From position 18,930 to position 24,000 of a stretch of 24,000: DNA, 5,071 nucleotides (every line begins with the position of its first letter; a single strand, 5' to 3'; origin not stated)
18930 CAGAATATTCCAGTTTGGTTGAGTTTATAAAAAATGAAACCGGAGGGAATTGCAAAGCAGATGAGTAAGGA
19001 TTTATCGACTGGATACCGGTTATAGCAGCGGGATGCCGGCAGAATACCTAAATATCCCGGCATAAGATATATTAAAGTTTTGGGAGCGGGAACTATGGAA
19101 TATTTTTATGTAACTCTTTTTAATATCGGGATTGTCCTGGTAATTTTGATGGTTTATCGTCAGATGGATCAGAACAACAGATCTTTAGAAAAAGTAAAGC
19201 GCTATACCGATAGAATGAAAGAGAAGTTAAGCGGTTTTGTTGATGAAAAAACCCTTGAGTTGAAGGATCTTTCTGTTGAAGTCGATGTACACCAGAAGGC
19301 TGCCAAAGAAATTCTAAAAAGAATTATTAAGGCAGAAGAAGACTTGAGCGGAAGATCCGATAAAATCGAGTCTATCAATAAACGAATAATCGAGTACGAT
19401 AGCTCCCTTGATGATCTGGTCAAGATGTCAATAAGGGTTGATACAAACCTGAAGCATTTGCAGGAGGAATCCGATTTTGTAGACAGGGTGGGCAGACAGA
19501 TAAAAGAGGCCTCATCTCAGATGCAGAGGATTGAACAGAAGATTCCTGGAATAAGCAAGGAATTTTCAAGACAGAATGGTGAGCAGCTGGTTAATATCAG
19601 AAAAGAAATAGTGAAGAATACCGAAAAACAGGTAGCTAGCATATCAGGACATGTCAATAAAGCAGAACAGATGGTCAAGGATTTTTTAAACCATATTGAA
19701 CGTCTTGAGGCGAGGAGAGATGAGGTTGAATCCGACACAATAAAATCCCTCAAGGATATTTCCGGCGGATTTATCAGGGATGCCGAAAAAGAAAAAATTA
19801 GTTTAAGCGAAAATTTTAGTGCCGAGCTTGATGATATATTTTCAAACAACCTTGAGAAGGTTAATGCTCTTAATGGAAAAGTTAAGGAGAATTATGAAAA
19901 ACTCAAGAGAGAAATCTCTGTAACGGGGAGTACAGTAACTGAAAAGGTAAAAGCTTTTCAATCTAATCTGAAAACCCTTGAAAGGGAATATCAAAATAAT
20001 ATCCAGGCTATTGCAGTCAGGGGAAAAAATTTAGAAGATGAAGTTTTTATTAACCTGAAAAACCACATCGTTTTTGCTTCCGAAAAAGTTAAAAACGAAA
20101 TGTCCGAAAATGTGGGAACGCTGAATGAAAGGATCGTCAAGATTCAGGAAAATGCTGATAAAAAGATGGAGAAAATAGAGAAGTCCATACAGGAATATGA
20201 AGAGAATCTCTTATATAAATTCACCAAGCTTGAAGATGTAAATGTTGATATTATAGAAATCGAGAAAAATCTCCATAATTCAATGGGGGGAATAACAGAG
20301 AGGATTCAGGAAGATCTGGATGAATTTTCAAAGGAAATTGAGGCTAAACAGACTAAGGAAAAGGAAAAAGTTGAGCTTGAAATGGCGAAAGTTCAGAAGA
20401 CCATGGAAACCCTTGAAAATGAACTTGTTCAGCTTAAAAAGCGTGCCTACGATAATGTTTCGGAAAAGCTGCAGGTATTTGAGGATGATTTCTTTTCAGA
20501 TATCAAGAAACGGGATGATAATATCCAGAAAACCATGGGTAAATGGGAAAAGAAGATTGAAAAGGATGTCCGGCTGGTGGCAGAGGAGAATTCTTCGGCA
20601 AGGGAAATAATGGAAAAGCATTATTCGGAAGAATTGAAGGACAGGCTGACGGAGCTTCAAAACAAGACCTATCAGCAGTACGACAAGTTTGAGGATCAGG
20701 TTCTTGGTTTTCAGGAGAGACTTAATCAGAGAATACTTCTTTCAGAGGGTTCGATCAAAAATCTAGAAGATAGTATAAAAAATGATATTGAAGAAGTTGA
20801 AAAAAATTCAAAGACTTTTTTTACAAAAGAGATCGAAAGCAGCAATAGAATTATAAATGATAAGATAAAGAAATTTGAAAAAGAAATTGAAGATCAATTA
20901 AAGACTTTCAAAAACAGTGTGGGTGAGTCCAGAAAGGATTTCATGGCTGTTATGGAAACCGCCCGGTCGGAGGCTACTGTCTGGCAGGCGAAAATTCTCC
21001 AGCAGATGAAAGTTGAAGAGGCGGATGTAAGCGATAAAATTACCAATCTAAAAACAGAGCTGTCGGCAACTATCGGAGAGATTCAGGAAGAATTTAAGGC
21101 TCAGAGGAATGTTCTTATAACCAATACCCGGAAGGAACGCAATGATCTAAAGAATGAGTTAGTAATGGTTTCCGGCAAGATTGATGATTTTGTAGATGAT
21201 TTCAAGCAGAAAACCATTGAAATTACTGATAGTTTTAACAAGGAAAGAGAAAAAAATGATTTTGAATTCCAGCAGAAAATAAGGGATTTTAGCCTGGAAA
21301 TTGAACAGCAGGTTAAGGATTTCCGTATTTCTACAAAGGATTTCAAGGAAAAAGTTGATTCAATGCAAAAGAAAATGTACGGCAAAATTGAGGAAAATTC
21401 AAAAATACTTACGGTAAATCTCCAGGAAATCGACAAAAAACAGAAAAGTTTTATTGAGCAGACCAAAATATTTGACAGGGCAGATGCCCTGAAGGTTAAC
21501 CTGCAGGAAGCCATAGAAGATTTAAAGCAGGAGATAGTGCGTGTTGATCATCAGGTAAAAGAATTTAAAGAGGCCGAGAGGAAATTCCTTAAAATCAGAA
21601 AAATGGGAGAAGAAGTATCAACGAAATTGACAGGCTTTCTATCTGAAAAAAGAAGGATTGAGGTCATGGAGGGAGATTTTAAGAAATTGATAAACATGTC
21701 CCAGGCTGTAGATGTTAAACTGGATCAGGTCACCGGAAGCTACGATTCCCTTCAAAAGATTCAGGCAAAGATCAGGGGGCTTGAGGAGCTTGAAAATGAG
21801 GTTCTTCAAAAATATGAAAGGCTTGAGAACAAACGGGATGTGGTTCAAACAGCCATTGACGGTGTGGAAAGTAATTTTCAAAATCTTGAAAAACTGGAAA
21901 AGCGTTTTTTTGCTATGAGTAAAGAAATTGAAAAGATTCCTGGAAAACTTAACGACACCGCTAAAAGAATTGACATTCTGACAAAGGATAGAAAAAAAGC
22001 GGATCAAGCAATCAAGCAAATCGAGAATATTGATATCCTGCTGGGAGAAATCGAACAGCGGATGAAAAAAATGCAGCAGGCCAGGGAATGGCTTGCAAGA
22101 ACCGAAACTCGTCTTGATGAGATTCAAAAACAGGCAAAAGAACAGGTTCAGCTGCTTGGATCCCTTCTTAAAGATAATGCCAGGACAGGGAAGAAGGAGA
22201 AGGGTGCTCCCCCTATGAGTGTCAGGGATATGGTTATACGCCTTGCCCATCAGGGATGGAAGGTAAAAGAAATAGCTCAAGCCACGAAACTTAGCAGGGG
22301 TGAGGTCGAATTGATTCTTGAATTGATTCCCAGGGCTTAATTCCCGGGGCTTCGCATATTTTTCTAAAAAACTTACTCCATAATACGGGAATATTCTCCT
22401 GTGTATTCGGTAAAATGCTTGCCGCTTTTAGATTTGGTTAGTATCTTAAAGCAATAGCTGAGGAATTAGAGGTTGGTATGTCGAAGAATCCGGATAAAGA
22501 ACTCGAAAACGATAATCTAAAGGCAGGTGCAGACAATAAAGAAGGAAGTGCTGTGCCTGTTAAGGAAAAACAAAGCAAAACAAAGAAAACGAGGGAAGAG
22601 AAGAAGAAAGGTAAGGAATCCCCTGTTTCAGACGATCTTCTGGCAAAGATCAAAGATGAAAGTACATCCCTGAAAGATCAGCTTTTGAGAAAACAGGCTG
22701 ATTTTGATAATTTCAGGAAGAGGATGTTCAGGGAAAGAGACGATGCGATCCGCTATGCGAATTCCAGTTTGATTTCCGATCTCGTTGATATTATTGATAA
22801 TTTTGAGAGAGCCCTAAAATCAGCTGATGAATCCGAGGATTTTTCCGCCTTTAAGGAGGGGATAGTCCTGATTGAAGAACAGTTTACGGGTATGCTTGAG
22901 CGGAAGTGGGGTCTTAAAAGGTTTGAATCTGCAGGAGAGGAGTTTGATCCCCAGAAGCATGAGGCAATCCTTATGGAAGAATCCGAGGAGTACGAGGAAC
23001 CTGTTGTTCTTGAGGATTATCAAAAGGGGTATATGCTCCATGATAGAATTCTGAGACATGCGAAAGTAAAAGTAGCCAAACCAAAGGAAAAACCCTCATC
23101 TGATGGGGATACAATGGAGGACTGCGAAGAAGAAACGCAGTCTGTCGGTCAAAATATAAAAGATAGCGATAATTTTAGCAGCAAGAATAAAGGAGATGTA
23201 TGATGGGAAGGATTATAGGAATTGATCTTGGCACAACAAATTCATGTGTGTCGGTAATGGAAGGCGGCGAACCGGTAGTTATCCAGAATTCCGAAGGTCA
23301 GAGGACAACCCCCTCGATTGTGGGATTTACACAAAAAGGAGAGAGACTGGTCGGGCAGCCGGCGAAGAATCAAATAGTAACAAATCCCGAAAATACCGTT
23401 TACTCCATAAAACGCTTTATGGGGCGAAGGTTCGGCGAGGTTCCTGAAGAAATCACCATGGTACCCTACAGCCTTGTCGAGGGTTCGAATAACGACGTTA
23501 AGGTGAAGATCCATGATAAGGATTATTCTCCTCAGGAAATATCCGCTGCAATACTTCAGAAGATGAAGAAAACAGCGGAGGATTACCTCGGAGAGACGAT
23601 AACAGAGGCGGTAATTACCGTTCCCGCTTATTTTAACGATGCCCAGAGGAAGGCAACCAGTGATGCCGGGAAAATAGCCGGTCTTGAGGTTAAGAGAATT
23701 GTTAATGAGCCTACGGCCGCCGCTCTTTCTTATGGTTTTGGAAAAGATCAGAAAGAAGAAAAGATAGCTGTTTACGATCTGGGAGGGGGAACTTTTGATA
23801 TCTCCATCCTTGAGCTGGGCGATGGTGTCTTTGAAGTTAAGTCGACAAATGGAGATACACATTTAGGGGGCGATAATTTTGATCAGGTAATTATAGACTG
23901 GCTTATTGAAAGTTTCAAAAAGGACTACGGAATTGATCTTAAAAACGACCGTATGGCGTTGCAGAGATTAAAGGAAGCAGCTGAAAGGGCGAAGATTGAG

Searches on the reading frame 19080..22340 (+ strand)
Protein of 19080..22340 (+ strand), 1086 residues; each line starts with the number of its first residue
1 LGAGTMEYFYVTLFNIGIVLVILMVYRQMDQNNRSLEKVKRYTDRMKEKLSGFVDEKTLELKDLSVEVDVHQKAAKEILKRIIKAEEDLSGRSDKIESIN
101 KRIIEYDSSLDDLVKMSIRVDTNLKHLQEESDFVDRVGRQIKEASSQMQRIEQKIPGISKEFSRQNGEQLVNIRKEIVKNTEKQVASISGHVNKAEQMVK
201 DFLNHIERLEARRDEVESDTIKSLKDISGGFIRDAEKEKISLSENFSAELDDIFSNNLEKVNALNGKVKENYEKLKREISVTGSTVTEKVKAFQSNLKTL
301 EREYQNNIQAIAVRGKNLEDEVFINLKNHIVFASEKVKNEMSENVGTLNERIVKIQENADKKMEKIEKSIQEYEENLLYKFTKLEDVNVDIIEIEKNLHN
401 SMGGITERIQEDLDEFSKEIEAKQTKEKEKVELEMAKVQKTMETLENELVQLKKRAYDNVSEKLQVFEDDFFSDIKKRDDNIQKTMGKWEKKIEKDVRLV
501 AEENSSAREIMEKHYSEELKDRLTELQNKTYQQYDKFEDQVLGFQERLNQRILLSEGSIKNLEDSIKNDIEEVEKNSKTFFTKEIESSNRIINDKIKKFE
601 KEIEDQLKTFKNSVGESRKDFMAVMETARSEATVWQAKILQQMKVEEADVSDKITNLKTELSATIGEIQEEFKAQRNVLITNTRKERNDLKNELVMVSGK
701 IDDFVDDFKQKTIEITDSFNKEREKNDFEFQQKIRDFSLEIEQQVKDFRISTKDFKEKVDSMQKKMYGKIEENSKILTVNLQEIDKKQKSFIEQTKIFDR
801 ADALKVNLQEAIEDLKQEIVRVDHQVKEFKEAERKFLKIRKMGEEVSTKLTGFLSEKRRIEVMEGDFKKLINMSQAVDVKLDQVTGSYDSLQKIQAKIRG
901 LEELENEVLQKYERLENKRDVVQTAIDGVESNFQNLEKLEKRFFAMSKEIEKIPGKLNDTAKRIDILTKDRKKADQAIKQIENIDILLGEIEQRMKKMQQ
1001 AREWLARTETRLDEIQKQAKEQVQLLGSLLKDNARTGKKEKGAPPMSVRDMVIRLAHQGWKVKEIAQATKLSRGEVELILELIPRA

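Call 16: search_protein_families(library=pfam, proteins=[window:19080-22340:+], max_evalue=0.01)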
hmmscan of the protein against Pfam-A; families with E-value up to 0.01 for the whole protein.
window:19080-22340:+ (1086 aa): 5 families
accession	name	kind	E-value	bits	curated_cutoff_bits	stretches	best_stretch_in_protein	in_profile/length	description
PF01442.23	Apolipoprotein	-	4.6e-06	26.9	90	1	394-551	27-184/190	Apolipoprotein A1/A4/E domain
PF19610.4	DUF6115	-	4.1e-05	24.4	27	1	990-1082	38-133/134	Family of unknown function (DUF6115)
PF04108.17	ATG17_like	-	0.00053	20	43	0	132-312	107-274/355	Autophagy protein ATG17-like domain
PF10975.14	DUF2802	-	0.0014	19.2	33.5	1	1009-1082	10-66/68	Protein of unknown function (DUF2802)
PF17675.6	APG6_N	-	0.002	19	45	1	888-949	45-106/132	Apg6 coiled-coil region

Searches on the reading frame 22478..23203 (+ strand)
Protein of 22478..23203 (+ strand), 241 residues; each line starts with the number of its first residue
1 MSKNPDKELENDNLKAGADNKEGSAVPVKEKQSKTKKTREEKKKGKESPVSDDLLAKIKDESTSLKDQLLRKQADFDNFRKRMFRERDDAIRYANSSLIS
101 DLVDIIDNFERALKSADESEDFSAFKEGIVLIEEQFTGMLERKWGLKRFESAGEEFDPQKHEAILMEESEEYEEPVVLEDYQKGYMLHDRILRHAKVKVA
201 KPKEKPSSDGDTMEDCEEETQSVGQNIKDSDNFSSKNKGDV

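Call 16: search_protein_families(library=pfam, proteins=[window:22478-23203:+], max_evalue=0.01)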
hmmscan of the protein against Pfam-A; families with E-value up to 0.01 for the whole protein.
window:22478-23203:+ (241 aa): 1 family
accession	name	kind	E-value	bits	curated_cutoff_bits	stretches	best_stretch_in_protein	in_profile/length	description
PF01025.24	GrpE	-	4.7e-46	156.9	25.8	1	38-201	3-165/165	GrpE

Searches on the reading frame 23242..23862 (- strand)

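Call 16: search_protein_families(library=pfam, proteins=[window:23242-23862:-], max_evalue=0.01)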
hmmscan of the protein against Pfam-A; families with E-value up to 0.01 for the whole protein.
window:23242-23862:- (206 aa): 1 family
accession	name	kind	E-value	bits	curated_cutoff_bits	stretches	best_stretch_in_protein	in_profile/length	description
PF10712.14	NAD-GH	-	4.8e-33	114.9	22.8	1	2-206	355-562/576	NAD-specific glutamate dehydrogenase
